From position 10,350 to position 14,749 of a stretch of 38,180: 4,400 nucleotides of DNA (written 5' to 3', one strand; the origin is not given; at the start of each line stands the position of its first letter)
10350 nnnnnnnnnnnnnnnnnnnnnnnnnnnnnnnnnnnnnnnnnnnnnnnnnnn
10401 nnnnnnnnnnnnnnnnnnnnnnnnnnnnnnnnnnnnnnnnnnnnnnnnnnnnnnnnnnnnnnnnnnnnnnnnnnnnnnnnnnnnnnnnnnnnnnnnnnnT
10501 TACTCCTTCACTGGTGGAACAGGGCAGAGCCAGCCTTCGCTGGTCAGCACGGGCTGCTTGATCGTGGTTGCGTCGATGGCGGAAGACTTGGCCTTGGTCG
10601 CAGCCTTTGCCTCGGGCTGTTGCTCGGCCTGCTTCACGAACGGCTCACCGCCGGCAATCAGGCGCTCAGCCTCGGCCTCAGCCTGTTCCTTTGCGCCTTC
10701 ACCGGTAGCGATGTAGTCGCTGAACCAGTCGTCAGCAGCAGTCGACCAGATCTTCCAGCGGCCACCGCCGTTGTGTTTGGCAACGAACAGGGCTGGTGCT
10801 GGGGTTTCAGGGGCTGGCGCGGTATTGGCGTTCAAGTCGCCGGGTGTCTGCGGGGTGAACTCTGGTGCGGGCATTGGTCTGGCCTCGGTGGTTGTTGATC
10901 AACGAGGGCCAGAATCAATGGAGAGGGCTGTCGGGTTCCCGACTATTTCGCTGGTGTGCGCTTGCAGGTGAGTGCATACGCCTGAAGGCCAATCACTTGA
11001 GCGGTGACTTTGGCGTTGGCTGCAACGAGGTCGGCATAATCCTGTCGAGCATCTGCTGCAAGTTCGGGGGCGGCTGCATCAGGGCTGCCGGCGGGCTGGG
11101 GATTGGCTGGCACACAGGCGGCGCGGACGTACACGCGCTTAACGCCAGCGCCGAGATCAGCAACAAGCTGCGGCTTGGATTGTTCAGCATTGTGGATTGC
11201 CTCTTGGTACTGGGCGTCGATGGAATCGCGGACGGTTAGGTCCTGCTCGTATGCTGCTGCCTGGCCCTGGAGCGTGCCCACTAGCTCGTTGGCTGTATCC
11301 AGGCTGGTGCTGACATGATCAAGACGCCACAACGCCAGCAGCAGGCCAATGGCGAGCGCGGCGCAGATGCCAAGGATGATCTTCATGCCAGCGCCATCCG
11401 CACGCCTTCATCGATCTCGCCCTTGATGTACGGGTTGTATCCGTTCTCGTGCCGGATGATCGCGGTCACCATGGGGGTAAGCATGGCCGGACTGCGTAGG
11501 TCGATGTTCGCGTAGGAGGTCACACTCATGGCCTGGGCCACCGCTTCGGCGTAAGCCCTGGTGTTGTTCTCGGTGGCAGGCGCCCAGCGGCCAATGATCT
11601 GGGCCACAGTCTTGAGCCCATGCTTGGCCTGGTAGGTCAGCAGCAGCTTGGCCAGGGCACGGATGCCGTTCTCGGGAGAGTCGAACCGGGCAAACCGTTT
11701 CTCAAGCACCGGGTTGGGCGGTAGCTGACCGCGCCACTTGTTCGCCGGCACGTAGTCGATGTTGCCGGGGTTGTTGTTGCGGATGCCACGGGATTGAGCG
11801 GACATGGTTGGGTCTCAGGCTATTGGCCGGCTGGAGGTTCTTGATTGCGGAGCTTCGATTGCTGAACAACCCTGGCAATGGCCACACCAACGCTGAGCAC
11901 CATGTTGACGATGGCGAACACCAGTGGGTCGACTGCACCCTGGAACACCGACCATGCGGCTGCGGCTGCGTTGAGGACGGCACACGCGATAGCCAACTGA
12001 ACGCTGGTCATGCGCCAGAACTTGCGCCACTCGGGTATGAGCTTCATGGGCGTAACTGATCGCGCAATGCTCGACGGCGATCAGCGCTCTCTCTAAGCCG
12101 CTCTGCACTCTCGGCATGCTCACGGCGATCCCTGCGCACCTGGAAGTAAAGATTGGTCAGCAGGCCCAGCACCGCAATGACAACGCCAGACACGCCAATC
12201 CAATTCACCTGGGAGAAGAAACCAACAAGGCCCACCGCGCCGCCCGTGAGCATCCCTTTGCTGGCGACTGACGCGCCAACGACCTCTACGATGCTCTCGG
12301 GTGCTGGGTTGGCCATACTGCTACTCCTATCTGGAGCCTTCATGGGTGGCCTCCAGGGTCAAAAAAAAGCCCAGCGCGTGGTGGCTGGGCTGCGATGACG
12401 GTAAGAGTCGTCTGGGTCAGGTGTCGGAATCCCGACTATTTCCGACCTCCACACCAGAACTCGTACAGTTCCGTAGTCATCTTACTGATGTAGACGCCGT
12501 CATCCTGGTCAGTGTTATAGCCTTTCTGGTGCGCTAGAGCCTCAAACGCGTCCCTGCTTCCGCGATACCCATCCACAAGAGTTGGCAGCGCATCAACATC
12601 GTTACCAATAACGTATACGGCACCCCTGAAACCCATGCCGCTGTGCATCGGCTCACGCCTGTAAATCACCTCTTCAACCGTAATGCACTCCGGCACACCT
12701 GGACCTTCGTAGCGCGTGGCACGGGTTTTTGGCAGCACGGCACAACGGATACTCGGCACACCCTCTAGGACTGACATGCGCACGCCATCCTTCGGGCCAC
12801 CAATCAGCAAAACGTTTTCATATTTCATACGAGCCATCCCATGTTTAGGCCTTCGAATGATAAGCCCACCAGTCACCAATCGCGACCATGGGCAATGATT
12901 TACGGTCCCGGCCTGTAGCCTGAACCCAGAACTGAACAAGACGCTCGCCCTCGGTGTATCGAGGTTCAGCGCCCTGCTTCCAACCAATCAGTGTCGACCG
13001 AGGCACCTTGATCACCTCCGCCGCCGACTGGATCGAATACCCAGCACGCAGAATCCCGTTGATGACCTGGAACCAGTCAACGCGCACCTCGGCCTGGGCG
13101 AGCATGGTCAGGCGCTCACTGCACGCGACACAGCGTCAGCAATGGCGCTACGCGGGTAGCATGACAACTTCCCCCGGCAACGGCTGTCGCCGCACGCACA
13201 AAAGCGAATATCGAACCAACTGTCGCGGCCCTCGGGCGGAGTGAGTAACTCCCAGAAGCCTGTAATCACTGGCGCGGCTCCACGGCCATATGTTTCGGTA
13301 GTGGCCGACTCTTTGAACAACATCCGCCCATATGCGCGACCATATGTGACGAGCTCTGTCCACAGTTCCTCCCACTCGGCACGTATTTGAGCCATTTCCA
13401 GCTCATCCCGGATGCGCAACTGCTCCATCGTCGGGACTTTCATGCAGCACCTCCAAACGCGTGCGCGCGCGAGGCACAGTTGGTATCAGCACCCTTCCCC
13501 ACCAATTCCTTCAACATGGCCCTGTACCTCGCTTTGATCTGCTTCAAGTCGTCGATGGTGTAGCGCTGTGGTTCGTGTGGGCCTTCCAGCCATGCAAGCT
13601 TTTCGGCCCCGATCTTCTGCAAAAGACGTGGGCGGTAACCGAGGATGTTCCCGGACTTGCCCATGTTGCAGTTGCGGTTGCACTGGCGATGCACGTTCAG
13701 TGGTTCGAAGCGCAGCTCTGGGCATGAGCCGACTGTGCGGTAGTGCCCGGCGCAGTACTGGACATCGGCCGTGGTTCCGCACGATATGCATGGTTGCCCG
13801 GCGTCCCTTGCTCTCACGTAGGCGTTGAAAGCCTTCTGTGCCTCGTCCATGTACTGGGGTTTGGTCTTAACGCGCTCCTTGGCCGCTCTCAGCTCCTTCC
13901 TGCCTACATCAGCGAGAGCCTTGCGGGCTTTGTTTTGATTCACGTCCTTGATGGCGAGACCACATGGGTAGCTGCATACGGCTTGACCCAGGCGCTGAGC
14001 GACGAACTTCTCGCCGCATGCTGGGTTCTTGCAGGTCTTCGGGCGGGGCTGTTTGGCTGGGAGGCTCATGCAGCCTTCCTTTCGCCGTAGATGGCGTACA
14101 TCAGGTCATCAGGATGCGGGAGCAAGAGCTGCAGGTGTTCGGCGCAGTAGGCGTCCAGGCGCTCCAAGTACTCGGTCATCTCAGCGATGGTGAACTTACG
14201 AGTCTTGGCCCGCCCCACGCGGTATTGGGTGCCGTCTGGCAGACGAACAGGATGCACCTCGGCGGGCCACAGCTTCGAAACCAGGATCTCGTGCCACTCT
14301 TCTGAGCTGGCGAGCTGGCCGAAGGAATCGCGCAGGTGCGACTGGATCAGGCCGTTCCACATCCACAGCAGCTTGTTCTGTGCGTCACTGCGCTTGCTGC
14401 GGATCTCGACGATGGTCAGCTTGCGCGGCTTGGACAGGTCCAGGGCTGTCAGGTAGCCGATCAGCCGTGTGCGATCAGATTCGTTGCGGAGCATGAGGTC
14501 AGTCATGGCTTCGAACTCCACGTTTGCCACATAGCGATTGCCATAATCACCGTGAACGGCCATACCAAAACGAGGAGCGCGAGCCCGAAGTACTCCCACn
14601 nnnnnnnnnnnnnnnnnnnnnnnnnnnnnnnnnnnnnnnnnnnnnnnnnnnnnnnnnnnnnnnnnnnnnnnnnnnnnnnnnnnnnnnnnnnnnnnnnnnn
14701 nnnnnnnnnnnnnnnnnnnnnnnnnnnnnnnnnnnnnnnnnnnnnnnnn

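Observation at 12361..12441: Motif copy 3 plus a strong terminator form a PR'-tR'-like gate in front of the lysis genes, with no recognisable Q or late promoter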

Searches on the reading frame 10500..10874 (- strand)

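Call 9: search_protein_families(library=pfam, proteins=[window:10500-10874:-], max_evalue=0.01)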
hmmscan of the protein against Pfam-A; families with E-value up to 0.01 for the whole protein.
window:10500-10874:- (124 aa): 0 families

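Call 10: search_protein_families(library=phrogs, proteins=[window:10500-10874:-], max_evalue=0.01)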
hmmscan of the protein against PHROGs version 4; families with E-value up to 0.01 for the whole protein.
window:10500-10874:- (124 aa): 0 families

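Call 29: search_protein_families(library=ncbifam, proteins=[window:10500-10874:-], max_evalue=1)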
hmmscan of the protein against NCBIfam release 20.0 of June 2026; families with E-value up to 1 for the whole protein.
window:10500-10874:- (124 aa): 1 family
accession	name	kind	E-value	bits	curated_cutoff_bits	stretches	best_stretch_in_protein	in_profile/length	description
TIGR03553.1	F420_FbiB_CTERM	equivalog_domain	0.023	14.4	249.55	1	16-61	29-74/194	F420 biosynthesis protein FbiB, C-terminal domain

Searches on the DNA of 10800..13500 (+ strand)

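Call 11: search_dna_similar(query=window:10800-13500:+, collection=phages, mode=distant, max_rows=30)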
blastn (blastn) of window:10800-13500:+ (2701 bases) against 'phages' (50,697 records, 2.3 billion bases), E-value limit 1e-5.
Records with a match: 143; places in all: 143; records where one place covers at least 80% of the query: 0.
Best place of each record, by identity: 90-95% 1; 80-90% 2; 60-80% 140.
By first word of the organism name: Pseudomonas 131; Ralstonia 5; Stenotrophomonas 4; Bacteriophage 1; Acidovorax 1; Komagataeibacter 1.
By host as written in the record: Pseudomonas aeruginosa 35; - 32; Pseudomonas aeruginosa PA14 32; Ralstonia solanacearum 5; Pseudomonas aeruginosa PAO1 2; Pseudomonas sp. 2; Pseudomonas aeruginosa YMC12/01/R24 2; Pseudomonas aeruginosa PAS429 2; and 24 more.
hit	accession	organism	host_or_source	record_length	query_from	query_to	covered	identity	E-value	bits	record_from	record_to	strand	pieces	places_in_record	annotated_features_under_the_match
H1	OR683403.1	Pseudomonas phage Gregale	Pseudomonas aeruginosa F002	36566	582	1006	16%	67.1%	5e-23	117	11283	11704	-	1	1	hypothetical protein (x3)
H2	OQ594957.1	Pseudomonas phage vB_Pae_LESphi4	Pseudomonas aeruginosa LESB58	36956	590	1006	15%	67.2%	5e-23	116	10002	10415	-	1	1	endolysin | putative transmembrane holin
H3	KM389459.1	Pseudomonas phage F_ET309sp/Pa1651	-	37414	590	1006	15%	67.0%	2e-21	112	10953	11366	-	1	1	record has no annotation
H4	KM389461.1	Pseudomonas phage F_TK432sp/Pa1651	-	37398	590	1006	15%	67.0%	2e-21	112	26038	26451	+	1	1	record has no annotation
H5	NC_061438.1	Pseudomonas phage F_ET309sp/Pa1651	-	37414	590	1006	15%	67.0%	2e-21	112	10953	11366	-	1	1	endolysin | membrane protein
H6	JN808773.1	Pseudomonas phage F_HA0480sp/Pa1651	-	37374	642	1006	14%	71.5%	8e-39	168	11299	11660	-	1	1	structural protein P5 | hypothetical protein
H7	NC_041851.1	Pseudomonas phage F_HA0480sp/Pa1651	-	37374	642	1006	14%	71.5%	8e-39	168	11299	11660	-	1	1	endolysin | hypothetical protein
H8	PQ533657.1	Pseudomonas phage Frizzy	Pseudomonas aeruginosa PA14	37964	642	1006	14%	71.2%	3e-37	164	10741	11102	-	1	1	capsid and scaffold | hypothetical protein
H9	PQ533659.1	Pseudomonas phage Meadow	Pseudomonas aeruginosa PA14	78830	642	1006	14%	71.2%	3e-37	164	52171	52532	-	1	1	capsid and scaffold | hypothetical protein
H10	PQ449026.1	Pseudomonas phage HKPH_J3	Pseudomonas aeruginosa PAO1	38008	642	1006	14%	71.2%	3e-37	164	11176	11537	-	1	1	endolysin | membrane protein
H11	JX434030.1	Pseudomonas phage JBD5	-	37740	642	1006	14%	71.2%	3e-37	164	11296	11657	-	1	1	hypothetical protein (x2)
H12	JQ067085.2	Pseudomonas phage PaMx73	Pseudomonas aeruginosa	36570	642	1006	14%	71.2%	3e-37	164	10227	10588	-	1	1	hypothetical protein (x2)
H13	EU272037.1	Pseudomonas phage MP38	Pseudomonas aeruginosa PA14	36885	642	1006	14%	71.2%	3e-37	164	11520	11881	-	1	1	ORF21: putative structural protein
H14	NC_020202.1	Pseudomonas phage JBD5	-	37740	642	1006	14%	71.2%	3e-37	164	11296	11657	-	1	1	endolysin | hypothetical protein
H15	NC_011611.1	Pseudomonas phage MP38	Pseudomonas aeruginosa PA14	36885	642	1006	14%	71.2%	3e-37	164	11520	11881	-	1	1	V: endolysin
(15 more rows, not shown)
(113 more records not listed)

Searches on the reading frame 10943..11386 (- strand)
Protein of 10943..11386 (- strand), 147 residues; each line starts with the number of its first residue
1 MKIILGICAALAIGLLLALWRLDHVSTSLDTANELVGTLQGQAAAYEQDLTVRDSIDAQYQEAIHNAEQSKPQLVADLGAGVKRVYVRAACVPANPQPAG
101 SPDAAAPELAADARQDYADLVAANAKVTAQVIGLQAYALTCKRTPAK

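Call 9: search_protein_families(library=pfam, proteins=[window:10943-11386:-], max_evalue=0.01)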
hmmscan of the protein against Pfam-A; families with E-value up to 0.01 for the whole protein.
window:10943-11386:- (147 aa): 1 family
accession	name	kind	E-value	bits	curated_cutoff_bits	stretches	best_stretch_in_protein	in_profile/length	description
PF03245.18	Phage_lysis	-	2.4e-13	50.8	25.4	1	52-138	32-121/126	Bacteriophage Rz lysis protein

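Call 10: search_protein_families(library=phrogs, proteins=[window:10943-11386:-], max_evalue=0.01)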
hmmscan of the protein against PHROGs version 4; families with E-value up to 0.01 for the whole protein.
window:10943-11386:- (147 aa): 4 families
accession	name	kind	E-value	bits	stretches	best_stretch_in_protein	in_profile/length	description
phrog_13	-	lysis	2e-20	74.4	1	5-141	6-151/154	Rz-like spanin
phrog_1327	-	lysis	4.8e-08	34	1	11-136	14-146/158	Rz-like spanin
phrog_2466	-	lysis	1.5e-07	32.3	1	38-143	54-168/172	Rz-like spanin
phrog_739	-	lysis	0.002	19.4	1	3-79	9-90/122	Rz-like spanin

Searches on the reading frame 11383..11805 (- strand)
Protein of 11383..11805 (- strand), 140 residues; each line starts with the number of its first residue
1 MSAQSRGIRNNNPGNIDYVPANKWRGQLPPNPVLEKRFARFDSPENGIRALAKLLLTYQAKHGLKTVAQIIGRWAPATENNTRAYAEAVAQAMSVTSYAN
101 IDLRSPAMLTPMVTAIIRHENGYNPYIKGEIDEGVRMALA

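Call 9: search_protein_families(library=pfam, proteins=[window:11383-11805:-], max_evalue=0.01)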
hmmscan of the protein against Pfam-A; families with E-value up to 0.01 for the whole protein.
window:11383-11805:- (140 aa): 1 family
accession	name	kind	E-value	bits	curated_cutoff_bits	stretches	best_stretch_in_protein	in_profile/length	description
PF01832.25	Glucosaminidase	-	0.0082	17.3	30.2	0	33-93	57-118/123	Mannosyl-glycoprotein endo-beta-N-acetylglucosaminidase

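Call 10: search_protein_families(library=phrogs, proteins=[window:11383-11805:-], max_evalue=0.01)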
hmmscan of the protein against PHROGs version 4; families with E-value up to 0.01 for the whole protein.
window:11383-11805:- (140 aa): 5 families
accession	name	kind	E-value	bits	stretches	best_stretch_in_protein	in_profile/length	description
phrog_873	-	head and packaging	2e-62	212.9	1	2-139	352-488/1277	endolysin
phrog_2276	-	tail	2.1e-26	93.8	1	4-135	489-611/673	tail length tape measure protein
phrog_992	-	head and packaging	6.4e-25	88.9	1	5-139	164-291/764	head protein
phrog_7182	-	other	9.6e-25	88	1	3-129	656-787/1228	tail injection transglycosylase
phrog_7694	-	unknown function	3.9e-16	60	1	4-123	503-618/675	-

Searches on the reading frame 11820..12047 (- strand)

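Call 9: search_protein_families(library=pfam, proteins=[window:11820-12047:-], max_evalue=0.01)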
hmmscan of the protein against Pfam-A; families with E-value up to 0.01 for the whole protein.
window:11820-12047:- (75 aa): 2 families
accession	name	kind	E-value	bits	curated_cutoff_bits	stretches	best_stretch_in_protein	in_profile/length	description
PF25612.1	DUF7940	-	1.5e-14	54.8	27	1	2-63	1-63/63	Family of unknown function (DUF7940)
PF12963.12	DUF3852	-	0.0057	17.5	25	1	19-64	28-71/107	Protein of unknown function (DUF3852)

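Call 10: search_protein_families(library=phrogs, proteins=[window:11820-12047:-], max_evalue=0.01)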
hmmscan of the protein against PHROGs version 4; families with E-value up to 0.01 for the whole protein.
window:11820-12047:- (75 aa): 2 families
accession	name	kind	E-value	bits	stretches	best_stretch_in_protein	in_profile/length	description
phrog_1356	-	lysis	7.7e-19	69.2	1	1-71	47-124/135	holin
phrog_28499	-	unknown function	0.00031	22.2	1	2-67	21-89/147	-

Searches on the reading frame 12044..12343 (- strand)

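Call 9: search_protein_families(library=pfam, proteins=[window:12044-12343:-], max_evalue=0.01)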
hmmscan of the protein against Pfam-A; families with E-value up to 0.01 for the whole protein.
window:12044-12343:- (99 aa): 2 families
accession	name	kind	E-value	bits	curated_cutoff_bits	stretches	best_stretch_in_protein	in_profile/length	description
PF16082.10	Phage_holin_2_4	-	5.1e-09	36.4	30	1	20-88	7-75/77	Bacteriophage holin family, superfamily II-like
PF04971.17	Phage_holin_2_1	-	1.5e-05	25.3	26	1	27-76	11-63/64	Bacteriophage P21 holin S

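Call 10: search_protein_families(library=phrogs, proteins=[window:12044-12343:-], max_evalue=0.01)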
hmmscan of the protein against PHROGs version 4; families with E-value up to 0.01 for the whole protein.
window:12044-12343:- (99 aa): 3 families
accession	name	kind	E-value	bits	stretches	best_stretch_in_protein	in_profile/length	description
phrog_4237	-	lysis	8.9e-25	87.4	1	16-96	6-87/93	holin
phrog_20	-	lysis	2.6e-09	38.1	1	32-95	39-108/151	holin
phrog_9876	-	lysis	2.7e-05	25.1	1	44-77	17-51/54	holin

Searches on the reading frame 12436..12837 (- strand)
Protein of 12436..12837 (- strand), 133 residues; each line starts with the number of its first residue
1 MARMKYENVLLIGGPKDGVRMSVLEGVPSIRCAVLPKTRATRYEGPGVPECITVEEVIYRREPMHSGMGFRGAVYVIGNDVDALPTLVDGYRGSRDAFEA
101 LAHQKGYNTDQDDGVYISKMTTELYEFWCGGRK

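Call 9: search_protein_families(library=pfam, proteins=[window:12436-12837:-], max_evalue=0.01)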
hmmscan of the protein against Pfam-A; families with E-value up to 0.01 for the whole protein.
window:12436-12837:- (133 aa): 0 families

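Call 10: search_protein_families(library=phrogs, proteins=[window:12436-12837:-], max_evalue=0.01)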
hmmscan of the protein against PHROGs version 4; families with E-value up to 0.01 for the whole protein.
window:12436-12837:- (133 aa): 1 family
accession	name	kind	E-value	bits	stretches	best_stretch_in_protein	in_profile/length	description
phrog_25918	-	unknown function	8e-20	71.9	1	4-92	1-87/89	-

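Call 16: find_related_loci(query=window:12436-12837:-, collection=viral_contigs, flank=10000)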
Query window:12436-12837:- (133 aa) in viral_contigs; peptide patterns used: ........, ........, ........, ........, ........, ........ (x = any residue, [..] = any of these).
10 stretches matched a pattern; 2 encode a relative of the query (tblastn E <= 1e-3); 2 distinct loci.
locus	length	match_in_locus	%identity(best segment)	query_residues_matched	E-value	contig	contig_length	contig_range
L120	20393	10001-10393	62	1-132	6e-51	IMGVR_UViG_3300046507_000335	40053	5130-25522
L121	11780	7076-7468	62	1-132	6e-51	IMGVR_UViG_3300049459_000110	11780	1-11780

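Call 24: search_solved_structures(query=window:12436-12837:-, max_evalue=10)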
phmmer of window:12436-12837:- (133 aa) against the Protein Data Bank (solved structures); distinct sequences matched with E-value up to 10: 4.
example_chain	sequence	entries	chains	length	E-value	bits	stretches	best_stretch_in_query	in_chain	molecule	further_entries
7ona_A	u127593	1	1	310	5.3e-09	39.4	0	87-123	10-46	SAKe6AC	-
8pjv_A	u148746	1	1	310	0.058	16.6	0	87-122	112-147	SAKe6DR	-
8pjt_A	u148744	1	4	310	0.084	16.1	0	87-122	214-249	SAKe6DEref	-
8pjz_A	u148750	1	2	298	0.69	13.1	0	87-123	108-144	SAKe6EEtal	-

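Call 29: search_protein_families(library=ncbifam, proteins=[window:12436-12837:-], max_evalue=1)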
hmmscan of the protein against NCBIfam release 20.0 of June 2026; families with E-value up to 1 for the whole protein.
window:12436-12837:- (133 aa): 0 families

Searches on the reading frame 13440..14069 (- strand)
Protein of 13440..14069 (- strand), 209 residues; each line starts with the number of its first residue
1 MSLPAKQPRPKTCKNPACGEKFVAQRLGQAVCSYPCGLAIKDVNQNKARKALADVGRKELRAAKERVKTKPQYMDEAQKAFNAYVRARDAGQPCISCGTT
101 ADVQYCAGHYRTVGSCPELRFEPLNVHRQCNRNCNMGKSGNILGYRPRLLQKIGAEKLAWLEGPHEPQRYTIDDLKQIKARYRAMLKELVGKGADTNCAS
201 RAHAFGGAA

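Call 9: search_protein_families(library=pfam, proteins=[window:13440-14069:-], max_evalue=0.01)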
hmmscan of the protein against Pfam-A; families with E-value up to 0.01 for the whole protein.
window:13440-14069:- (209 aa): 1 family
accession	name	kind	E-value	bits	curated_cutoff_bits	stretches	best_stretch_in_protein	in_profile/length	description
PF05766.18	NinG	-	4.9e-59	199.9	25.4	1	6-189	2-190/193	Bacteriophage Lambda NinG protein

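Call 10: search_protein_families(library=phrogs, proteins=[window:13440-14069:-], max_evalue=0.01)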
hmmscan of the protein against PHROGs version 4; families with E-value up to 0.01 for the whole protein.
window:13440-14069:- (209 aa): 4 families
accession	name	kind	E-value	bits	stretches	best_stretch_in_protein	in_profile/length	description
phrog_171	-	DNA, RNA and nucleotide metabolism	8.1e-92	310.2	1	1-195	27-227/452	NinG/ Rap DNA junction specific endonuclease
phrog_5034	-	DNA, RNA and nucleotide metabolism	2.3e-36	126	1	63-190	4-131/138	NinG/ Rap DNA junction specific endonuclease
phrog_12986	-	unknown function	8.9e-29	101.3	1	6-130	2-130/130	-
phrog_4916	-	unknown function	8e-13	48.9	1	133-189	7-63/71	-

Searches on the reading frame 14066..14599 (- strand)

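Call 9: search_protein_families(library=pfam, proteins=[window:14066-14599:-], max_evalue=0.01)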
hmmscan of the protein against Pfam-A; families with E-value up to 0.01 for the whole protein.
window:14066-14599:- (177 aa): 1 family
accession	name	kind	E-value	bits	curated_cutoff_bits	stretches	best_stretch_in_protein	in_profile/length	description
PF05772.17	NinB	-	3.4e-08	33.8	23.8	1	34-155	4-126/131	NinB protein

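Call 10: search_protein_families(library=phrogs, proteins=[window:14066-14599:-], max_evalue=0.01)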
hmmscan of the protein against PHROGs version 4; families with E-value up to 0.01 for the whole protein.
window:14066-14599:- (177 aa): 1 family
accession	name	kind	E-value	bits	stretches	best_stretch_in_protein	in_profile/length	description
phrog_72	-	DNA, RNA and nucleotide metabolism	1.1e-30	107.9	1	31-174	8-156/161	NinB/ Orf homologous recombination mediator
